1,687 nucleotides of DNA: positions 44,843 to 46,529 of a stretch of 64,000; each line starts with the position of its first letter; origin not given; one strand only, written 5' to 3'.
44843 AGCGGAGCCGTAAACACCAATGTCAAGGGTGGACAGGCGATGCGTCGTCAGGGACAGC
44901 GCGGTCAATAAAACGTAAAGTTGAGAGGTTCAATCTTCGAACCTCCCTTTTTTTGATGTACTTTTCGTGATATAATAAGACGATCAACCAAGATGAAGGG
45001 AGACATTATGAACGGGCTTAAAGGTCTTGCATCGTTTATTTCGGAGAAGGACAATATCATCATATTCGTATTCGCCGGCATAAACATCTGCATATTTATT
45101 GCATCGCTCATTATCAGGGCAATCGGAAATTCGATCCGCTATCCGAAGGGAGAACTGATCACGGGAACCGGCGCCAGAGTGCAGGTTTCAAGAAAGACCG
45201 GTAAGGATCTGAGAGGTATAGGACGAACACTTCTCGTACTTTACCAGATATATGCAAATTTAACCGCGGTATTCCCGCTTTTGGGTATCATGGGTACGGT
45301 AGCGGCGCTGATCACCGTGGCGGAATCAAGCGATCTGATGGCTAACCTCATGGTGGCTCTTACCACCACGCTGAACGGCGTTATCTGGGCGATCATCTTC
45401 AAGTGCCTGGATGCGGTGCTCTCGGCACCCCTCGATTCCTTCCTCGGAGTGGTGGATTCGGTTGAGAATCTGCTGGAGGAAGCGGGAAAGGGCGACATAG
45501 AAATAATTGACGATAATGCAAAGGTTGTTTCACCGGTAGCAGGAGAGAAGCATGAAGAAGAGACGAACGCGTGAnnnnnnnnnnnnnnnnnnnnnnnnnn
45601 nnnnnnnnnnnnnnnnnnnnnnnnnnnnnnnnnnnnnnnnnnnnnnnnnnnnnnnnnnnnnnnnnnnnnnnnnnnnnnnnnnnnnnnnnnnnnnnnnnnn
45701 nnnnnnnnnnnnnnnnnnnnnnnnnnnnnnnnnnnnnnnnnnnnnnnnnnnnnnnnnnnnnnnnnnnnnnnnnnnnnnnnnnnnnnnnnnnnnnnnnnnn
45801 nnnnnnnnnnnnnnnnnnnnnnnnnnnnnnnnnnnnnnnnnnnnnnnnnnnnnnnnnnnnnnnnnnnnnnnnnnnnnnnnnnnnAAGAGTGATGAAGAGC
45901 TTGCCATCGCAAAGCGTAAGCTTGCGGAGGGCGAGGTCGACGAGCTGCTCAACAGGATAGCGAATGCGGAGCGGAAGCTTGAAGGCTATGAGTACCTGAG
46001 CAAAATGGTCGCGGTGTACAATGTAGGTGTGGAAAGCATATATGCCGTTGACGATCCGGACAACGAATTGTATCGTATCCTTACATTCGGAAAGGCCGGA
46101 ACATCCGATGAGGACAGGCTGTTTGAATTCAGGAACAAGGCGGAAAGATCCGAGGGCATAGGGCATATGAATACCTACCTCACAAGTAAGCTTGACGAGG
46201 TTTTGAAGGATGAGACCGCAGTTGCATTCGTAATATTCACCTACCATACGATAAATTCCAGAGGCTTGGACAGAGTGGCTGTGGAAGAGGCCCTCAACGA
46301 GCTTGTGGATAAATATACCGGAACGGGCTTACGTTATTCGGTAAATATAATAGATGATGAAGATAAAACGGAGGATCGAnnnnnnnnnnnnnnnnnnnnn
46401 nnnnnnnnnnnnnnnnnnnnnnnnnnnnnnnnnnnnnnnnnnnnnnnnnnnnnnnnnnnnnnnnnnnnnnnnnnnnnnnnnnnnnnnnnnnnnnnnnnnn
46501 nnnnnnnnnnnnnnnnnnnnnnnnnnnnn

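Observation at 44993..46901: Tol/Ton-like stator module (MotA/ExbB-like, coiled-coil TolR/ExbD-like, anchored partner) in a monoderm Firmicute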

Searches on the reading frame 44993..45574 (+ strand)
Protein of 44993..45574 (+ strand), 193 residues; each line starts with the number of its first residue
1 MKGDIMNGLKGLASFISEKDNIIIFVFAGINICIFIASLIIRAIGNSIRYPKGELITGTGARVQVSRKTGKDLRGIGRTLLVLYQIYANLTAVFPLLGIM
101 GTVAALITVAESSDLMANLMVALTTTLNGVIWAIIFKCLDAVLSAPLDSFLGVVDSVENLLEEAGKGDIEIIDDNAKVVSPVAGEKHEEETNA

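Call 3: search_protein_families(library=pfam, proteins=[window:44993-45574:+], max_evalue=1)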
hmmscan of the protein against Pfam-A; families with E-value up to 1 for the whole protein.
window:44993-45574:+ (193 aa): 2 families
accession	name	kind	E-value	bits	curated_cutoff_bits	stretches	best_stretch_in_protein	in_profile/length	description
PF01618.21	MotA_ExbB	-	3.6e-05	24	22.9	1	85-145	47-116/127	MotA/TolQ/ExbB proton channel family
PF03806.19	ABG_transport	-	0.0031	16.3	27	1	24-129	17-113/502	AbgT putative transporter family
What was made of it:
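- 44993..45574 (+): Gene A: a minimal MotA/ExbB/TolQ-family subunit. The ORF gives 193 aa; the probable start at 45008 gives 188 aa. It has three hydrophobic segments, a loop of about 35 aa between TM1 and TM2, and an acidic C-terminal tail. Pfam MotA_ExbB 24.0 bits against a cutoff of 22.9 (call 3).
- On MotA/TolQ/ExbB channel family (Pfam PF01618), for gene A: 24.0 bits against a cutoff of 22.9, E 3.6e-5, residues 85-145 (call 3).
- Checked: A reaches Pfam MotA_ExbB at 24.0 bits against a cutoff of 22.9 (call 3).
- A scores above the Pfam MotA_ExbB cutoff (call 3).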

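Call 4: search_protein_families(library=padloc, proteins=[window:44993-45574:+], max_evalue=1)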
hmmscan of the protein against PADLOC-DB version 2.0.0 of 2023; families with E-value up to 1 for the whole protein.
window:44993-45574:+ (193 aa): 0 families
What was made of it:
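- A and C have no PADLOC hit (call 4).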

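Call 5: search_protein_families(library=ncbifam, proteins=[window:44993-45574:+], max_evalue=1)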
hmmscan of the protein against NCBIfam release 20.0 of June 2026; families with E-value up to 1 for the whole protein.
window:44993-45574:+ (193 aa): 1 family
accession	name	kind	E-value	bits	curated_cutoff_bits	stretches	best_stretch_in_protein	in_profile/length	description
TIGR04408.1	LptG_lptG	equivalog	0.015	14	240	1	79-117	48-86/351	LPS export ABC transporter permease LptG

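Call 17: find_homologous_proteins(query=window:44993-45574:+)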
Query window:44993-45574:+ (193 aa): 17 proteins with E <= 0.001 among 471 candidates.
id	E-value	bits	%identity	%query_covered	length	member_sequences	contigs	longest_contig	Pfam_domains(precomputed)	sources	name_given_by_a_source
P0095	1.3e-115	402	100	100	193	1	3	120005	-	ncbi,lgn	-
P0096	4.2e-111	387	99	97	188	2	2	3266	-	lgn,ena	-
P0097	1.6e-106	372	93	100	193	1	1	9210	-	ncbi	-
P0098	1.0e-104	366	89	99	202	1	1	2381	PF01618.22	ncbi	-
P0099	3.0e-95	335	82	99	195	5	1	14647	-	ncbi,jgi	jgi:chemotaxis protein MotA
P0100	6.0e-95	334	84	97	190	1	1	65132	-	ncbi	-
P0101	1.1e-93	330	81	99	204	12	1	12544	-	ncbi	-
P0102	4.2e-93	328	80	97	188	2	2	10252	-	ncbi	-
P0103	4.9e-93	328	83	97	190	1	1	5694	-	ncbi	-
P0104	7.5e-87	308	77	97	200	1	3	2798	-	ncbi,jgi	jgi:chemotaxis protein MotA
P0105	1.1e-86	307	80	97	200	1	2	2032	-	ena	-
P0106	1.9e-86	307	80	97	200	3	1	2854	-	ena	-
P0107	2.8e-85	303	79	97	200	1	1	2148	-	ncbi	-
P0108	1.4e-77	278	73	95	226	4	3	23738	PF01618.22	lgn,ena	-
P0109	6.4e-73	263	74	88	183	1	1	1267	PF01618.22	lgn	-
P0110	1.4e-22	99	41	77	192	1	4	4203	PF01618.22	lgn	-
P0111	6.8e-18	83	58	40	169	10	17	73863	PF01618.22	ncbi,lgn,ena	-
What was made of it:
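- IMG labels some A homologues 'chemotaxis protein MotA' (call 17).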

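Call 19: find_encoding_contigs(protein=P0095, flank=1000, max_places=2)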
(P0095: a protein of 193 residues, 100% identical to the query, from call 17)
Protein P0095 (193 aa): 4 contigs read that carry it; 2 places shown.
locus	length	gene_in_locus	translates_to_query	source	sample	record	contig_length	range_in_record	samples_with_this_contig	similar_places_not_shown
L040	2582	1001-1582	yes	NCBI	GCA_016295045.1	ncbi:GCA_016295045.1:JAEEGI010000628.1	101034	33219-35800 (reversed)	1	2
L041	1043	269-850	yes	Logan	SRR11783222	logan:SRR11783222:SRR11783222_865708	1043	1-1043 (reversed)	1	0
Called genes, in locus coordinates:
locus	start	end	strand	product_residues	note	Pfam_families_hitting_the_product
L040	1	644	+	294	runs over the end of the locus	PF04055:Radical_SAM, PF16199:Radical_SAM_C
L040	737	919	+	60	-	-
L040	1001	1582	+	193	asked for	-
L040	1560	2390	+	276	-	-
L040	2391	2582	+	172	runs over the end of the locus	-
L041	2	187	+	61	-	?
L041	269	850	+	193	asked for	-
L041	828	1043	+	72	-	?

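Call 48: search_solved_structures(query=A4, max_evalue=1, show_alignments=3)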
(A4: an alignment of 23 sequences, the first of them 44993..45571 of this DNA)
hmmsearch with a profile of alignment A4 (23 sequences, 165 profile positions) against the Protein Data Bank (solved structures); distinct sequences matched with E-value up to 1: 15.
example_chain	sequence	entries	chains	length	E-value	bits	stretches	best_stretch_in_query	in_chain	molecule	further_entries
8gqy_A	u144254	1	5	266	1.1e-05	28.6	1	57-129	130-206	Motility protein A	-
9luc_C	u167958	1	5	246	0.0007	22.7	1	88-139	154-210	Flagellar motor protein MotA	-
9lu9_A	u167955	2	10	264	0.00079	22.6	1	88-139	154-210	Flagellar motor protein MotA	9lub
6ysl_G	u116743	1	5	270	0.0017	21.5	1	63-125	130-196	Motility protein A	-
7ajq_A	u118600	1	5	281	0.0038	20.4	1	45-148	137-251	Biopolymer transport protein ExbB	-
6ye4_A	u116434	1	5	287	0.004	20.3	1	45-148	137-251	Biopolymer transport protein ExbB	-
5sv0_B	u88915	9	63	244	0.0085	19.2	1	35-127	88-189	Biopolymer transport protein ExbB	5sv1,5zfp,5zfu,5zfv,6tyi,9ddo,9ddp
8brd_A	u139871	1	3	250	0.013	18.6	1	79-129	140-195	Chemotaxis protein PomA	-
8brd_D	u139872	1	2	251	0.013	18.6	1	79-129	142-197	Chemotaxis protein PomA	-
8bri_A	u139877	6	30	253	0.013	18.6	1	79-129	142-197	Chemotaxis protein PomA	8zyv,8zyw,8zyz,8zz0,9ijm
8ucs_C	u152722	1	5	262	0.047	16.8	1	88-126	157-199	Motility protein A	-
6ysf_E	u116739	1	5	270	0.049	16.7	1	88-126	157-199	Chemotaxis MotA protein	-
5mg3_C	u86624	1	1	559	0.59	13.2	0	2-73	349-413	Membrane protein insertase YidC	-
4utq_A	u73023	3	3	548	0.61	13.2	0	2-73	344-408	MEMBRANE PROTEIN INSERTASE YIDC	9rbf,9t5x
3wvf_A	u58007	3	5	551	0.64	13.1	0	2-73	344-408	Membrane protein insertase YidC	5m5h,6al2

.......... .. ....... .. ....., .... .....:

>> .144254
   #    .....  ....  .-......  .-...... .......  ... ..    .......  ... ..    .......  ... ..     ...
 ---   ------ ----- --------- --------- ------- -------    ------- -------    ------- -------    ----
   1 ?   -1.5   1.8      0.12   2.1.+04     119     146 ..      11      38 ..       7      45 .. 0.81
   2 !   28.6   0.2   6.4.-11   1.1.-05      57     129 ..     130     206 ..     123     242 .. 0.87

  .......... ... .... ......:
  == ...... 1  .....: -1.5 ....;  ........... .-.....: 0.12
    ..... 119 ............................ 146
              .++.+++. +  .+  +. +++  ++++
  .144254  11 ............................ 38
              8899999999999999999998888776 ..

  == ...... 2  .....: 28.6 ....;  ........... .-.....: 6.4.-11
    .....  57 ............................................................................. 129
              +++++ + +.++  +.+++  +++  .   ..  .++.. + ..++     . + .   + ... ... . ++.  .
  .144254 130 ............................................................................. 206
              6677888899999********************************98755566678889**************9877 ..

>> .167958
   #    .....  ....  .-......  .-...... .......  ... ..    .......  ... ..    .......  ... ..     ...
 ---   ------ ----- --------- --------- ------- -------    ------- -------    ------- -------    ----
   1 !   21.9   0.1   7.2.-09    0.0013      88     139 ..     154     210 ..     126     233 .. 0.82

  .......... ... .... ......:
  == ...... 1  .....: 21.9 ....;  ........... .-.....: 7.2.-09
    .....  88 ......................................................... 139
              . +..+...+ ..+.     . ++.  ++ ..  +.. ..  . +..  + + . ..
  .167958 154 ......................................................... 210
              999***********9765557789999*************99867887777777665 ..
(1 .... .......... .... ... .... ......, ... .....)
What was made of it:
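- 44993..45574 (+): The family profile hits only MotA, PomA and ExbB chains in the PDB (call 48).
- Closest known: MotA-MotB and PomA-PomB flagellar stators. Same: The best PDB hit of the A profile is MotA (call 48).
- The A-family profile hits only MotA, PomA and ExbB chains in the PDB (call 48). The best PDB hit of the A profile is a MotA chain (8gqy, E 1.1e-5; call 48).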

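Call 81: find_encoding_contigs(protein=P0095, flank=10000, max_places=1)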
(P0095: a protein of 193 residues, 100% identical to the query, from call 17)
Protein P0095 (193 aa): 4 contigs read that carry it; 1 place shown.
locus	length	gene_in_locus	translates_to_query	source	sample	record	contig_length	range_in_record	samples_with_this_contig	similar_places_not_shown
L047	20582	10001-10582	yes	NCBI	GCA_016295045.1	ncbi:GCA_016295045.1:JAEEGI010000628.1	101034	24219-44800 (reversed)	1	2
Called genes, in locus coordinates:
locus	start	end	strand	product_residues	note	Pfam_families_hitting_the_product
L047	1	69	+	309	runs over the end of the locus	PF02645:DegV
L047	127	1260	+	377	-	PF07470:Glyco_hydro_88 (weak)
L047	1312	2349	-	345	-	PF13280:WYL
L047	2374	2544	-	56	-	-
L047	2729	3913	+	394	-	PF00390:malic, PF03949:Malic_M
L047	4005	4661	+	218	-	PF00702:Hydrolase, PF12710:HAD (weak), PF13419:HAD_2, PF13242:Hydrolase_like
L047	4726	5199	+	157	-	PF18907:DUF5662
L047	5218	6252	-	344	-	PF00389:2-Hacid_dh, PF02826:2-Hacid_dh_C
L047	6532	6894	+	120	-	PF20069:DUF6465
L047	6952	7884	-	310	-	PF00924:MS_channel_2nd, PF21082:MS_channel_3rd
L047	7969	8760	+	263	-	PF00027:cNMP_binding, PF13545:HTH_Crp_2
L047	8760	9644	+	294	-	PF04055:Radical_SAM, PF16199:Radical_SAM_C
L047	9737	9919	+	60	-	-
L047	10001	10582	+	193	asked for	-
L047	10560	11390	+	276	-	-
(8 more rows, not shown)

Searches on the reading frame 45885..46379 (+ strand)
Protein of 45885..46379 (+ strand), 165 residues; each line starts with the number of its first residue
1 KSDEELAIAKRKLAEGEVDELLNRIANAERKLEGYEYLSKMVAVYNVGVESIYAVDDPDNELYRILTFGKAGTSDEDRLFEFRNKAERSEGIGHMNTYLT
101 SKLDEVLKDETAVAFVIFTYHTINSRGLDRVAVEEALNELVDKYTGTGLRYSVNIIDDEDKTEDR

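Call 33: predict_structure(alignment_id=A3)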
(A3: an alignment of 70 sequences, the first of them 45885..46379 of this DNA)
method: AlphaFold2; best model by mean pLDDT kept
length: 165 residues; sequences in the alignment: 70
mean_pLDDT: 87.9   pTM: 0.76
mean pLDDT of the five models: 87.9, 86.8, 86.5, 85.7, 85.7
residues with pLDDT >= 90: 102; 70-90: 39; 50-70: 19; < 50: 5
segments of 3 or more residues with pLDDT < 50: 162-165
pLDDT, mean of each block of 10 residues (from residue 1): 64 66 80 84 95 91 97 91 98 99 94 96 93 98 95 86 46
secondary structure, 60 per line:
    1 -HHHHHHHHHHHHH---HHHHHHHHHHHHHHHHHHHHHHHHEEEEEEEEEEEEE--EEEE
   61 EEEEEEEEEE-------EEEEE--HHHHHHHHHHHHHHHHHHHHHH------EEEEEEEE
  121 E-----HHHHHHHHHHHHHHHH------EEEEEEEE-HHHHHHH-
elements in order: H2-14 H18-41 E42-54 E57-70 E78-82 H85-106 E113-121 H127-142 E149-156 H158-164
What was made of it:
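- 45639..46007 (+): B, charged amphipathic helical stalk (residues about 30-152), probably a dimeric coiled coil. AF2 helices run up to residue 152 (call 33).
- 46008..46379 (+): B, extracytoplasmic alpha/beta domain (long beta-hairpin, then beta-alpha-beta-alpha-beta) plus a short acidic tail. AF2 pLDDT 87.9 (call 33).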

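Call 74: fold_search(model_id=the predicted structure, library=pdb)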
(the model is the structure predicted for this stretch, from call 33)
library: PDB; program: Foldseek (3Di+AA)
matches with E <= 10: 933; with E <= 0.001: 1
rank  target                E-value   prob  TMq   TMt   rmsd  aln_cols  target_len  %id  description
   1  8xih_B                7.6e-04  1.00  0.35  0.11   6.1       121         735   16  protein-DNA complex (released 2024-12-25)
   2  4wbq_B                1.2e-03  0.99  0.30  0.29   7.7       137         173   12  Crystal structure of the exonuclease domain of QIP (QDE-2 interacting protein) solved by native-SAD phasing. (released 2014-12-10)
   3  8xih_A                1.3e-03  1.00  0.37  0.14   5.5       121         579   16  protein-DNA complex (released 2024-12-25)
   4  6d8p_B                2.1e-03  0.99  0.39  0.12   5.6       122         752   11  Ternary RsAgo Complex Containing Guide RNA Paired with Target DNA (released 2018-07-25)
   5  6d8a_A                2.3e-03  0.99  0.39  0.12   5.8       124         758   10  RsAgo Ternary Complex with guide RNA and Target DNA Containing A-A Bulge Within the Seed Segment of the Target Strand (released 2018-07-25)
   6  8jgt                  2.6e-03  0.95  0.30  0.12   8.5       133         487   16  Crystal structure of Deinococcus radiodurans exopolyphosphatase E114A mutant (released 2024-05-15)
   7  4u7b_A                2.7e-03  0.95  0.35  0.20  15.7       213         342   13  Crystal structure of a pre-cleavage Mos1 transpososome (released 2015-02-11)
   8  9r2l_C                3.1e-03  0.96  0.29  0.35   7.6       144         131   14  De novo designed N37 protein fold (released 2025-05-14)
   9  6d9k_F                3.5e-03  0.99  0.37  0.11   6.0       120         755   10  Ternary RsAgo Complex with Guide RNA and Target DNA Containing A-G Non-canonical Pair (released 2018-07-25)
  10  7epq_A                4.0e-03  0.72  0.25  0.17   8.1       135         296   12  Crystal structure of exopolyphosphatase (PPX) from Porphyromonas gingivalis in complex with sulfate and magnesium ions (released 2022-05-11)
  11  4bra_B                4.3e-03  0.90  0.29  0.16   8.6       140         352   13  Legionella pneumophila NTPDase1 crystal form II, closed, Mg AMPPNP complex (released 2013-07-17)
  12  9r2l_H                4.9e-03  0.91  0.29  0.32   8.6       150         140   14  De novo designed N37 protein fold (released 2025-05-14)
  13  5awh_B                6.3e-03  0.99  0.41  0.12   5.3       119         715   11  Rhodobacter sphaeroides Argonaute in complex with guide RNA/target DNA heteroduplex (released 2016-07-06)
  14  4wbq_A                6.3e-03  0.90  0.29  0.28   7.8       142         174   10  Crystal structure of the exonuclease domain of QIP (QDE-2 interacting protein) solved by native-SAD phasing. (released 2014-12-10)
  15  6x67_C                6.3e-03  0.85  0.29  0.14  17.9       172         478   10  Cryo-EM structure of piggyBac transposase strand transfer complex (STC) (released 2020-07-22)
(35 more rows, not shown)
